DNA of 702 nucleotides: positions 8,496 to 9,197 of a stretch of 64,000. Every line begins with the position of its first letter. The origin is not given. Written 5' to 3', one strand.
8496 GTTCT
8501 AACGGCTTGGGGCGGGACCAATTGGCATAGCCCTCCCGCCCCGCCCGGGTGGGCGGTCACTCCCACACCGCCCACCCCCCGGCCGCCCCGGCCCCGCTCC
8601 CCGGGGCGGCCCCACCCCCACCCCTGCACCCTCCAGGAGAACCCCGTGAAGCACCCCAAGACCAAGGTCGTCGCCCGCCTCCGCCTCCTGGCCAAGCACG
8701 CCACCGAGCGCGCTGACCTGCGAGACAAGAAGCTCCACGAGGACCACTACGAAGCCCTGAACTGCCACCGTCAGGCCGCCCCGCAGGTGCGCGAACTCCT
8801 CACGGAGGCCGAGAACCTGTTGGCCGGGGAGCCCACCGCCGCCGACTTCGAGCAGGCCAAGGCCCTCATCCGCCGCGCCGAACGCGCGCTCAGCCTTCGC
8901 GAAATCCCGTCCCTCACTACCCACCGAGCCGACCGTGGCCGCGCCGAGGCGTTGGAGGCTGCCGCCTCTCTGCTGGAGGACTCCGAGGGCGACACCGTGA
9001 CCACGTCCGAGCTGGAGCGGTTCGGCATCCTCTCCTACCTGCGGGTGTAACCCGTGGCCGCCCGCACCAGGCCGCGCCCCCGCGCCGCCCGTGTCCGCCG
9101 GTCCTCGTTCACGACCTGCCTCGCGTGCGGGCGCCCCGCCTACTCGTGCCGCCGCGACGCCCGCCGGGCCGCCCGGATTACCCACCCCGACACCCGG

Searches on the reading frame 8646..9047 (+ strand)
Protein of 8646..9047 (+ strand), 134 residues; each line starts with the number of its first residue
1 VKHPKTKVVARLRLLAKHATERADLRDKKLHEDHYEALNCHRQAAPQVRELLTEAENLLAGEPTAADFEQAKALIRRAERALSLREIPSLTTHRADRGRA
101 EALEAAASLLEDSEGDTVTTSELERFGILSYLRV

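Call 32: search_protein_families(library=pfam, proteins=[window:8646-9047:+], max_evalue=0.05)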
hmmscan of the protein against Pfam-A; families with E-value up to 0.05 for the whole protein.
window:8646-9047:+ (134 aa): 1 family
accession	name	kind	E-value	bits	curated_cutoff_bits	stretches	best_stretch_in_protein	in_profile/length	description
PF01923.23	Cob_adeno_trans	-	0.028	14.9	24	1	18-82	72-138/171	Cobalamin adenosyltransferase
